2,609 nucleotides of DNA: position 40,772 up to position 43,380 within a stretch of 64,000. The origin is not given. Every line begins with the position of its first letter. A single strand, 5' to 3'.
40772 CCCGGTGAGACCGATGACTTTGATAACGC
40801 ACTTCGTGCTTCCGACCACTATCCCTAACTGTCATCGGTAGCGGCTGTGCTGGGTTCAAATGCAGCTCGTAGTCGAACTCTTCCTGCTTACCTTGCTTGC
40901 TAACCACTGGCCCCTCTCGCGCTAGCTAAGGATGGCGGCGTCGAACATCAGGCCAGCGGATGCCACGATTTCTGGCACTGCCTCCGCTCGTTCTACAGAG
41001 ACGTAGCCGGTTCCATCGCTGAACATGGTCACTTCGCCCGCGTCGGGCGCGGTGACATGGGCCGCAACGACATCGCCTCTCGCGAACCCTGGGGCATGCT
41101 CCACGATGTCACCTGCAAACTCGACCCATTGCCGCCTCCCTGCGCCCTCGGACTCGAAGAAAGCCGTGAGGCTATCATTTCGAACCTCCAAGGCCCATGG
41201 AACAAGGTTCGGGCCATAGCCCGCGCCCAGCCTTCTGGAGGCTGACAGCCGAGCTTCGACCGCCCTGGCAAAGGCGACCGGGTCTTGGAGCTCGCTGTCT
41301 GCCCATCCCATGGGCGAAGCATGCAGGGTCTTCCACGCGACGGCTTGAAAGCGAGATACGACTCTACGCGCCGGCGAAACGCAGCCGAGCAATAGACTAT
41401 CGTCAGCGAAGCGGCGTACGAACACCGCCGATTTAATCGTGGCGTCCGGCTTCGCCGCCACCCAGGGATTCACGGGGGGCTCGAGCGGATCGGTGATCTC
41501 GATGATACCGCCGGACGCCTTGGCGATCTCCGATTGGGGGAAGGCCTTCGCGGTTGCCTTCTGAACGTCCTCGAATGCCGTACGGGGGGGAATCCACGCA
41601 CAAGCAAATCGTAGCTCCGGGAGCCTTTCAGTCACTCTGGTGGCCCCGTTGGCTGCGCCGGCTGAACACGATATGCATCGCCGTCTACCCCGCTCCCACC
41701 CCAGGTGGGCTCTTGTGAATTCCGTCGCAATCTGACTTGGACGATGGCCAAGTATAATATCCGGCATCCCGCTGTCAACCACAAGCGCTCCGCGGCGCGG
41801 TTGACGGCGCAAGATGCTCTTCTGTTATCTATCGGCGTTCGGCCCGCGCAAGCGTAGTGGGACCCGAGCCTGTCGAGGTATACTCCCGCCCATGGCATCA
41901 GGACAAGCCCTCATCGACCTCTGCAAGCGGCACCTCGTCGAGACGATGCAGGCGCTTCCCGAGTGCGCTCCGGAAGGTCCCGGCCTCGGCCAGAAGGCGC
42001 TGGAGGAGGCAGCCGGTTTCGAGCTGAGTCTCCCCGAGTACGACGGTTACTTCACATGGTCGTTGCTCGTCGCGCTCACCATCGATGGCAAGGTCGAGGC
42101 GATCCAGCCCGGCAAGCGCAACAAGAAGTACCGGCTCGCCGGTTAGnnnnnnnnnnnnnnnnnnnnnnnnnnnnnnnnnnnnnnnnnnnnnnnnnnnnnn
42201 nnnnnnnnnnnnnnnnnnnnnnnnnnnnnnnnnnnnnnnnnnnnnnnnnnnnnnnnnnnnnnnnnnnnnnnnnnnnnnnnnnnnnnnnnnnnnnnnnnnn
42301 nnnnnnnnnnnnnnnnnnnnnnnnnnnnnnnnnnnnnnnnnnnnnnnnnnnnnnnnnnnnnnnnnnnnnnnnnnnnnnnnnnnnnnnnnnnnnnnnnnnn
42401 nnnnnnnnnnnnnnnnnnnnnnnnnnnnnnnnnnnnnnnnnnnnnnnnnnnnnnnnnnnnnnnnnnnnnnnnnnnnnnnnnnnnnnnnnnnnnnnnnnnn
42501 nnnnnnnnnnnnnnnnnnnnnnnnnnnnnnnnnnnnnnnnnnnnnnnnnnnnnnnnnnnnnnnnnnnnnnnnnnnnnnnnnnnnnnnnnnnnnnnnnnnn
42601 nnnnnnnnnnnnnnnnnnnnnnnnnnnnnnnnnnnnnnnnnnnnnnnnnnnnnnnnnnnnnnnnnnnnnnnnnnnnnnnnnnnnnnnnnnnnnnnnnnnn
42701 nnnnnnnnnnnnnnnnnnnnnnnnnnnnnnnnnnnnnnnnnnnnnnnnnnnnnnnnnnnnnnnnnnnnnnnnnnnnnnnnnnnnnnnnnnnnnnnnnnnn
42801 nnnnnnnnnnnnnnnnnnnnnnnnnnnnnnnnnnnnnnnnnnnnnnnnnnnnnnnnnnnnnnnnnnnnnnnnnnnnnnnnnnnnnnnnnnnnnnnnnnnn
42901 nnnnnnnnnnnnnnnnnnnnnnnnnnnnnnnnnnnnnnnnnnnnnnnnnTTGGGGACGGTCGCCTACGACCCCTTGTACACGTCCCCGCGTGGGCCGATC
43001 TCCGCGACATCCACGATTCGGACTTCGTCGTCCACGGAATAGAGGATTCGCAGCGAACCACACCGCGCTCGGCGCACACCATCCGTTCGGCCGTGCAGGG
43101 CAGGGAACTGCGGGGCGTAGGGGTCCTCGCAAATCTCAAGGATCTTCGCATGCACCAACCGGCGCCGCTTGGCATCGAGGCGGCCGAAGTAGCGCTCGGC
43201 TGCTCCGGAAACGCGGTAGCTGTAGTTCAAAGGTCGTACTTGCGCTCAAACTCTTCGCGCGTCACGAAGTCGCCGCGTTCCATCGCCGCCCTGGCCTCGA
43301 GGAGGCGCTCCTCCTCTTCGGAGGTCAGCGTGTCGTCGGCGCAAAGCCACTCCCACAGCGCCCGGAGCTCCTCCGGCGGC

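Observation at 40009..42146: Low-GC three-gene cassette of unassignable proteins ending in a small polytopic membrane protein, with a divergent wHTH-like gene, wedged between hrcA/CIRCE and nadD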

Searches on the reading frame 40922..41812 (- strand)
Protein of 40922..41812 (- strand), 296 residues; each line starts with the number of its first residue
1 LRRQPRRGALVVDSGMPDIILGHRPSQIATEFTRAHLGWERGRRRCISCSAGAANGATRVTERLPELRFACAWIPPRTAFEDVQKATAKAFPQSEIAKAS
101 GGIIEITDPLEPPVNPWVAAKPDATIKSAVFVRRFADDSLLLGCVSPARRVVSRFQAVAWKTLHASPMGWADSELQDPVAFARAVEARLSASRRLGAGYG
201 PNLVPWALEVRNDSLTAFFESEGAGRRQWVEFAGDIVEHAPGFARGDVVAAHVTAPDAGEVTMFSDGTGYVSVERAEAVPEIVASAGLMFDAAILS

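Call 3: search_protein_families(library=pfam, proteins=[window:40922-41812:-], max_evalue=1)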
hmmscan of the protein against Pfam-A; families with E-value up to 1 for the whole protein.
window:40922-41812:- (296 aa): 0 families

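Call 4: search_protein_families(library=padloc, proteins=[window:40922-41812:-], max_evalue=1)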
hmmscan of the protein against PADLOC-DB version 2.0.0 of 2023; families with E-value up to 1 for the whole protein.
window:40922-41812:- (296 aa): 0 families

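Call 5: search_protein_families(library=ncbifam, proteins=[window:40922-41812:-], max_evalue=1)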
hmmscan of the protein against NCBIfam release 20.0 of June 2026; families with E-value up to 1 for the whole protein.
window:40922-41812:- (296 aa): 0 families

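Call 8: find_encoding_contigs(protein=window:40922-41812:-, flank=10000, max_places=6)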
Protein window:40922-41812:- (296 aa): no gene with exactly this product is on record in the collection.

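Call 10: find_homologous_proteins(query=window:40922-41812:-, max_evalue=0.01)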
Query window:40922-41812:- (296 aa): 1 proteins with E <= 0.01 among 5117 candidates.
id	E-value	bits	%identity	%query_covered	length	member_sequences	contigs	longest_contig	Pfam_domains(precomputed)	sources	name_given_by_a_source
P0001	4.2e-150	517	100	80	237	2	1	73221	-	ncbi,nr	ncbi:MAG: hypothetical protein HY875_10195 [Chloroflexi bacterium]|nr:hypothetical protein [Chlorofl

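Call 12: find_encoding_contigs(protein=P0001, flank=10000, max_places=6)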
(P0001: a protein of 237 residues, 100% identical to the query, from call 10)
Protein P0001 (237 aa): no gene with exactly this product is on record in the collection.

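Call 22: search_protein_representatives(protein=window:40922-41812:-)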
Query: 296 residues. Proteins with E-value up to 0.001 (for the whole library): 2; up to 1e-10: 1; up to 1e-30: 1. The best 2 are listed.
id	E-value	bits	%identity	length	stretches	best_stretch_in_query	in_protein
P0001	1.4e-150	517.2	100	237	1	60-296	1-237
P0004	9.4e-04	35.3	44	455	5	186-219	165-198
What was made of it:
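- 40922..41635 (-): orf1, soluble ORFan protein of 237 aa starting at GTG 41635 (the maximal ORF extends to TTG 41812, 296 aa). No homologue among 1.84 billion representatives (call 22).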

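Call 24: search_protein_families(library=pfam, proteins=[P0004], max_evalue=0.1)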
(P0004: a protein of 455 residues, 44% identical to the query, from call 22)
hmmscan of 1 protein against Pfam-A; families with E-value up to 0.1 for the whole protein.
P0004 (455 aa): 29 families (the best 25 are shown)
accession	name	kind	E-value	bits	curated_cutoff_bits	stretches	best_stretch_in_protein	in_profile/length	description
PF09261.16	Alpha-mann_mid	-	4.3e-10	40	31.1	0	205-226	10-31/96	Alpha mannosidase middle domain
PF13993.11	YccJ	-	4.7e-10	39.9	27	0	380-396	13-29/67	YccJ-like protein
PF13646.12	HEAT_2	-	1.1e-09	38.8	27.7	0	18-59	2-43/88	HEAT repeats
PF12840.13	HTH_20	-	1.9e-08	34.6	27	0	231-270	3-42/51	Helix-turn-helix domain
PF13675.11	PilJ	-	5.6e-08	33.3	26.6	0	255-302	59-108/114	Type IV pili methyl-accepting chemotaxis transducer N-term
PF19965.4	VMAP-M2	-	6.8e-08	32.9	27.7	0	205-241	100-137/214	vWA-MoxR associated protein middle region (VMAP-M) 2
PF17238.8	NUP160_helical_2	-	6.2e-07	29.9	25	0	28-60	47-79/194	NUP160, helical domain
PF13463.12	HTH_27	-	2.4e-06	28.2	22.2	0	170-197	8-35/68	Winged helix DNA-binding domain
PF19603.4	DUF6108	-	6.2e-06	26.7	23.9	0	254-331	2-73/138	Family of unknown function (DUF6108)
PF13541.12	ChlI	-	1.1e-05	25.8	27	0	323-358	3-38/121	Subunit ChlI of Mg-chelatase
PF00702.32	Hydrolase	-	1.4e-05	26.1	26.4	0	126-200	88-177/191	haloacid dehalogenase-like hydrolase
PF20577.3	Phage_ORF5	-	3.8e-05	23.6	27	0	126-154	6-34/75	Phage ORF5 protein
PF24164.1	TMP_N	-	4e-05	24.5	27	0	73-93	24-44/82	Tape measure protein N-terminal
PF23855.1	DUF7218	-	5.2e-05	23.8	27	0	42-52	18-28/47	Family of unknown function (DUF7218)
PF25557.1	GAUT_1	-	6.7e-05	23.5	22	0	265-291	28-54/77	Galacturonosyltransferase domain 1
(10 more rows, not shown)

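Call 43: search_dna_similar(query=P0001, collection=phages, mode=protein, max_evalue=1, max_rows=10)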
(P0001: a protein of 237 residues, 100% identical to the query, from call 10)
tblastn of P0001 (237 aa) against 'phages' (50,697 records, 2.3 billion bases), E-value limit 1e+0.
No match.

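Call 44: search_dna_similar(query=P0001, collection=plasmids, mode=protein, max_evalue=1, max_rows=10)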
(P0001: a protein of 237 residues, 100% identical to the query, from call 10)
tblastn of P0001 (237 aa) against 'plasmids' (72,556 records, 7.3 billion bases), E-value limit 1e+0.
Records with a match: 1; places in all: 1; records where one place covers at least 80% of the query: 0.
Best place of each record, by identity: <60% 1.
By first word of the organism name: Phyllobacterium 1.
By predicted mobility (MOB-suite, as given by PLSDB): non-mobilizable 1.
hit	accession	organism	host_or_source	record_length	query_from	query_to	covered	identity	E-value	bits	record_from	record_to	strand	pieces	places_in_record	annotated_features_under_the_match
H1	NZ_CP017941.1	Phyllobacterium zundukense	Oxytropis triphylla,cell culture,root ...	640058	90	222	56%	28.8%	5e-1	39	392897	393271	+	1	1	HWE histidine kinase domain-containing protein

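Call 45: find_related_loci(query=P0001, collection=metagenome_contigs, flank=6000)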
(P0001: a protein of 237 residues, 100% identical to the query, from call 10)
Query P0001 (237 aa) in metagenome_contigs; peptide patterns used: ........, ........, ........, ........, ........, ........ (x = any residue, [..] = any of these).
67 stretches matched a pattern, but none encodes a relative of the query by tblastn (E <= 1e-3).

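Call 46: find_related_loci(query=P0001, collection=viral_contigs, flank=6000)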
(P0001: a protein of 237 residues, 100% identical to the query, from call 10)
Query P0001 (237 aa) in viral_contigs; peptide patterns used: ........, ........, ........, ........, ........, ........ (x = any residue, [..] = any of these).
3 stretches matched a pattern, but none encodes a relative of the query by tblastn (E <= 1e-3).

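Call 50: predict_structure(protein=P0001)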
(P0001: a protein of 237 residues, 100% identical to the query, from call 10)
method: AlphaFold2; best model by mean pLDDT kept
length: 237 residues; sequences in the alignment: 1
mean_pLDDT: 37.4   pTM: 0.33
mean pLDDT of the five models: 37.4, 34.9, 32.7, 32.5, 29.1
residues with pLDDT >= 90: 0; 70-90: 0; 50-70: 6; < 50: 231
segments of 3 or more residues with pLDDT < 50: 1-124, 130-159, 161-237
pLDDT, mean of each block of 10 residues (from residue 1): 26 36 43 32 29 31 34 41 41 35 36 46 50 44 45 44 42 35 29 36 38 39 34 29
secondary structure, 60 per line:
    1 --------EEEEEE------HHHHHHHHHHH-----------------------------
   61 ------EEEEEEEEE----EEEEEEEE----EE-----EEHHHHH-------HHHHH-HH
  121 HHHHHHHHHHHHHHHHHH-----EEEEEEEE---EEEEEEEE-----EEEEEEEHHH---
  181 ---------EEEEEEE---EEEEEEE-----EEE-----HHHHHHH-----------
elements in order: E9-14 H21-31 E67-75 E80-87 H101-105 H113-117 H119-138 E144-151 E155-162 E168-174 E190-196 E200-206 E212-214 H220-226
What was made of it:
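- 40922..41635 (-): AF2 pLDDT is 37 (call 50).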

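Call 54: search_protein_families(library=phrogs, proteins=[P0001], max_evalue=1)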
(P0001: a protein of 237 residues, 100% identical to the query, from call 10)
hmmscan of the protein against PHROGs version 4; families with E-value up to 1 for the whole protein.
P0001 (237 aa): 0 families

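Call 55: search_solved_structures(query=P0001, max_evalue=5)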
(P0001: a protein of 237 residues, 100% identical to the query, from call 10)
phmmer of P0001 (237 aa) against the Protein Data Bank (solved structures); distinct sequences matched with E-value up to 5: 0.

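Call 70: fold_search(model_id=the predicted structure, library=pdb)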
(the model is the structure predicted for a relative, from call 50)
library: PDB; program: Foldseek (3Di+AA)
matches with E <= 10: 516; with E <= 0.001: 0
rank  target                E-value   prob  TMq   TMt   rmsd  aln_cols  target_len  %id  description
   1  7n95_A                7.6e-02  0.20  0.17  0.03  15.6       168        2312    6  state 1 of TcdB and FZD2 at pH5 (released 2022-03-02)
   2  8qeo_A                1.0e-01  0.16  0.16  0.03  14.9       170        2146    6  cryo-EM structure complex of Frizzled-7 and Clostridioides difficile toxin B (released 2024-03-20)
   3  9nfu_A                1.2e-01  0.28  0.20  0.04  11.4       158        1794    8  CryoEM Structure of De Novo Antibody Fragment scFv 6 with C. difficile Toxin B (TcdB) (released 2025-11-12)
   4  8y9c_B                1.3e-01  0.23  0.20  0.04  12.5       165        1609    8  De novo design mini-binder in complex with TcdB4 (released 2024-08-28)
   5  8y9b_B                1.4e-01  0.28  0.20  0.05  12.3       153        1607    8  TcdB1 in complex with mini-binder (released 2024-08-28)
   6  8vrt_A                1.5e-01  0.21  0.18  0.10  11.7       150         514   13  The structure of LSD1-CoREST-HDAC1 in complex with KBTBD4R313PRR mutant (released 2024-11-27)
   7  7u1z_B                1.7e-01  0.20  0.16  0.03  13.8       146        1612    6  Crystal structure of the DRBD and CROPs of TcdA (released 2022-03-09)
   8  5boi                  1.7e-01  0.15  0.18  0.18  17.1       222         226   11  Bacillus megaterium YpeB C-terminal domain (released 2015-08-12)
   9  2w8b_A                2.0e-01  0.10  0.17  0.11  16.3       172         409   12  Crystal structure of processed TolB in complex with Pal (released 2009-02-17)
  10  8x2i                  2.1e-01  0.12  0.17  0.03  14.3       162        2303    6  Cryo-EM structure of the TcsL at pH 5.0 in its open conformation (released 2023-12-13)
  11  2bkl_A                2.2e-01  0.16  0.20  0.08  12.4       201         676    7  Structural and Mechanistic Analysis of Two Prolyl Endopeptidases: Role of Inter-Domain Dynamics in Catalysis and Speci (released 2005-03-09)
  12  5mom_A                2.2e-01  0.06  0.12  0.12  17.9       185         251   13  Crystal Structure of PCNA encoding the hypomorphic mutation S228I (released 2017-01-25)
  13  8e84_B                2.5e-01  0.08  0.16  0.15  18.4       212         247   12  Human PCNA mutant- C148S (released 2023-04-12)
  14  4bp9_A                2.6e-01  0.13  0.19  0.08  13.6       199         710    7  Oligopeptidase B from Trypanosoma brucei with covalently bound antipain - closed form (released 2014-02-12)
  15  3vkx                  2.9e-01  0.06  0.16  0.15  18.7       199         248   12  Structure of PCNA (released 2012-03-14)
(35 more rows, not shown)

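Call 77: find_encoding_contigs(protein=P0005, flank=10000, max_places=6)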
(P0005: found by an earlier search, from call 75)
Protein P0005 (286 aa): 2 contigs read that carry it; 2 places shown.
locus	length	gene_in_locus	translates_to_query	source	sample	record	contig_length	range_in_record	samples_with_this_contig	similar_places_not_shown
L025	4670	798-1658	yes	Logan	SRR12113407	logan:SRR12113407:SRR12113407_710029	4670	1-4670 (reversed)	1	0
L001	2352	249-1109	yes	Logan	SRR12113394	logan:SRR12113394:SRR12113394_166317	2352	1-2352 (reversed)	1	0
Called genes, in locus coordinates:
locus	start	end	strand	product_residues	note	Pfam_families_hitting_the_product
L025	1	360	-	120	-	?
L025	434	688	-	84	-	-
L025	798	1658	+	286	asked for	-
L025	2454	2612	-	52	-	-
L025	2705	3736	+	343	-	PF01628:HrcA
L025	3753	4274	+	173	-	PF01025:GrpE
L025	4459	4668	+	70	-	?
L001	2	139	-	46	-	?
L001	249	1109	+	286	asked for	-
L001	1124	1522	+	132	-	-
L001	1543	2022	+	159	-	-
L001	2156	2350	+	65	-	?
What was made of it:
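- Checked: One of the two gene-caller runs on identical DNA skipped orf2 and orf3 (call 77).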

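Call 87: find_encoding_contigs(protein=P0008, flank=8000, max_places=6)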
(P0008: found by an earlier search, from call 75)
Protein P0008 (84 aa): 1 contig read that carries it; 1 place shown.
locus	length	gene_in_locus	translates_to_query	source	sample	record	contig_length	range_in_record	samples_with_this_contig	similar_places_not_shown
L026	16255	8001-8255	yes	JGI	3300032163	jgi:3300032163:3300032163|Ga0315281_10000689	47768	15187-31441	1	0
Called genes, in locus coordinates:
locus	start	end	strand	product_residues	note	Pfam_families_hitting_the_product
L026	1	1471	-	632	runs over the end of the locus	PF00012:HSP70, PF06723:MreB_Mbl, PF02782:FGGY_C (weak)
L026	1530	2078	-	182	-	PF01025:GrpE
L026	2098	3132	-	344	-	PF01628:HrcA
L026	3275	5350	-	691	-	-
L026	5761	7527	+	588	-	PF03235:GmrSD_N, PF07510:GmrSD_C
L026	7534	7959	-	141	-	-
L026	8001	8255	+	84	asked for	-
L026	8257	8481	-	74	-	PF15731:MqsA_antitoxin (weak)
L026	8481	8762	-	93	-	PF14076:DUF4258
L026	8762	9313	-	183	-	PF00596:Aldolase_II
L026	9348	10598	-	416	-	PF21105:DyP_N, PF20628:Dyp_perox_C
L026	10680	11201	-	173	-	-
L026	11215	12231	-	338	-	PF00348:polyprenyl_synt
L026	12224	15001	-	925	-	PF00211:Guanylate_cyc, PF13191:AAA_16 (weak), PF13401:AAA_22 (weak), PF25872:HTH_77, PF17874:TPR_MalT, PF13424:TPR_12 (weak)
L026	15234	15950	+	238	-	PF00149:Metallophos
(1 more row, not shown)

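Call 88: find_encoding_contigs(protein=P0007, flank=8000, max_places=6)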
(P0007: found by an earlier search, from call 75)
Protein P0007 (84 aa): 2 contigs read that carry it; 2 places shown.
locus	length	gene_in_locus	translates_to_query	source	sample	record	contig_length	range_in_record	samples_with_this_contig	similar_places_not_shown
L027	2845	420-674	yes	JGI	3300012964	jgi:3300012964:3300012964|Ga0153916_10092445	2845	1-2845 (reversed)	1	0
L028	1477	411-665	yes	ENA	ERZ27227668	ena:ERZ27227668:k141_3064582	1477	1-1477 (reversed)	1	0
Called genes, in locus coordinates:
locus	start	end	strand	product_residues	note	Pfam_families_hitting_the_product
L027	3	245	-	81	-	?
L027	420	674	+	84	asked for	-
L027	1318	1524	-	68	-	-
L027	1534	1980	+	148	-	-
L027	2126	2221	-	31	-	-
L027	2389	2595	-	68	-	-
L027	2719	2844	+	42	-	?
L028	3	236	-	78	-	?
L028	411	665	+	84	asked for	-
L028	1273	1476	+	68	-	?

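Call 89: find_encoding_contigs(protein=P0009, flank=8000, max_places=6)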
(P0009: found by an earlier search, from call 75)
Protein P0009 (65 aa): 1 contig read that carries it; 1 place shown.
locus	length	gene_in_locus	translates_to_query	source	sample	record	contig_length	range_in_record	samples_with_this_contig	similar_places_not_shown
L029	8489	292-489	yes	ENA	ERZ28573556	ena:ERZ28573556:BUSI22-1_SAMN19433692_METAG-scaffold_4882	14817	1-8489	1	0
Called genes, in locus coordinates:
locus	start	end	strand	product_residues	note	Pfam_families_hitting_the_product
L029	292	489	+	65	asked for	-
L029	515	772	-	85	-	PF15731:MqsA_antitoxin (weak)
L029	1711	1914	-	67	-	-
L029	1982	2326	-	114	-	-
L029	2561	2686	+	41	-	-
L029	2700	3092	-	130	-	PF10502:Peptidase_S26, PF00717:Peptidase_S24, PF10502:Peptidase_S26 (weak)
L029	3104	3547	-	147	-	PF09055:Sod_Ni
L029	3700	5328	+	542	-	PF01039:Carboxyl_trans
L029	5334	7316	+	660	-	PF00289:Biotin_carb_N, PF02222:ATP-grasp (weak), PF02786:CPSase_L_D2, PF07478:Dala_Dala_lig_C, PF02785:Biotin_carb_C, PF21139:BT_MCC_alpha, PF00364:Biotin_lipoyl, PF25973:BSH_CzcB (faint)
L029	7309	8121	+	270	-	PF07398:MDMPI_C (faint), PF11716:MDMPI_N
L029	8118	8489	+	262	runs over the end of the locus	PF00378:ECH_1, PF16113:ECH_2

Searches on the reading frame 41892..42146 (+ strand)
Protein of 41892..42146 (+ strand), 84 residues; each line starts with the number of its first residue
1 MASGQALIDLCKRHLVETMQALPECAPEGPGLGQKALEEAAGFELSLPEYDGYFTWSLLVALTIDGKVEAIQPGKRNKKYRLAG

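Call 3: search_protein_families(library=pfam, proteins=[window:41892-42146:+], max_evalue=1)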
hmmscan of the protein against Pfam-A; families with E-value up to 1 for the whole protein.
window:41892-42146:+ (84 aa): 0 families

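Call 4: search_protein_families(library=padloc, proteins=[window:41892-42146:+], max_evalue=1)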
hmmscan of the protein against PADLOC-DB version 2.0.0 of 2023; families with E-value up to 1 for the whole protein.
window:41892-42146:+ (84 aa): 0 families

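Call 5: search_protein_families(library=ncbifam, proteins=[window:41892-42146:+], max_evalue=1)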
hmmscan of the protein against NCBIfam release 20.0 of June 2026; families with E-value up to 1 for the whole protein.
window:41892-42146:+ (84 aa): 0 families

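Call 54: search_protein_families(library=phrogs, proteins=[window:41892-42146:+], max_evalue=1)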
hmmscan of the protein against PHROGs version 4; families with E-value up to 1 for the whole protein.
window:41892-42146:+ (84 aa): 0 families

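Call 72: search_solved_structures(query=A1, max_evalue=5)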
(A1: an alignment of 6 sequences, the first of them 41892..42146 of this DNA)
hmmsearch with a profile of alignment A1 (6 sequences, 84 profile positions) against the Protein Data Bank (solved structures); distinct sequences matched with E-value up to 5: 0.

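Call 75: list_cluster_members(proteins=[P0001, P0002, P0003, window:41892-42146:+, window:38844-39881:-])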
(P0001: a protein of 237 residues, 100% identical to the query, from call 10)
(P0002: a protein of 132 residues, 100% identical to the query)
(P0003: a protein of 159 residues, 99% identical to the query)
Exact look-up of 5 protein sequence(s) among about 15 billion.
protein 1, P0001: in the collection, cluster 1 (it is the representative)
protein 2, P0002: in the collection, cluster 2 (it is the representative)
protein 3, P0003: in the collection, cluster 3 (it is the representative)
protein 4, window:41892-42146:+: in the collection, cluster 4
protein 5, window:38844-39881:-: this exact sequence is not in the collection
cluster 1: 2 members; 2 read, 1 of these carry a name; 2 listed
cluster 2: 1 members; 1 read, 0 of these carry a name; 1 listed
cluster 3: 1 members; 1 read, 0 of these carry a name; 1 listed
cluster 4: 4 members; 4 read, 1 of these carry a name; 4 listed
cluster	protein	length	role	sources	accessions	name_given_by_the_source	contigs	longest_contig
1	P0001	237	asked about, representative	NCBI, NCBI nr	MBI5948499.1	MAG: hypothetical protein HY875_10195 [Chloroflexi bacterium] | hypothetical protein [Chloroflexota bacterium]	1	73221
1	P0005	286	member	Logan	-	-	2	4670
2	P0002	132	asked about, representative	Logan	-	-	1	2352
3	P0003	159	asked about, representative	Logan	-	-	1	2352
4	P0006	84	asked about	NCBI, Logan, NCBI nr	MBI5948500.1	MAG: hypothetical protein HY875_10200 [Chloroflexi bacterium] | hypothetical protein [Chloroflexota bacterium]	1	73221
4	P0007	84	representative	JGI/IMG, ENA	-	-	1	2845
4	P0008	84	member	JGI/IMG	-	-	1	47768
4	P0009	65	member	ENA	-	-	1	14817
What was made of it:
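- PGAP annotates neither orf2 nor orf3, and one Logan gene-caller run skipped them (calls 75, 77). PGAP and one Logan gene-caller run omit orf2 and orf3 (calls 75, 77).
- Checked: NCBI annotates only orf1, as 237 aa (call 75).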

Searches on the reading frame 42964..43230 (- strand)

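Call 79: search_protein_families(library=pfam, proteins=[window:42964-43230:-], max_evalue=0.001)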
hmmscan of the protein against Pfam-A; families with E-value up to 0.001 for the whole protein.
window:42964-43230:- (88 aa): 1 family
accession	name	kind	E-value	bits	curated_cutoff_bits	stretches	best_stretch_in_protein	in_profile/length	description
PF05016.21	ParE_toxin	-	6.9e-07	30.2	23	1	10-85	6-89/89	ParE toxin of type II toxin-antitoxin system, parDE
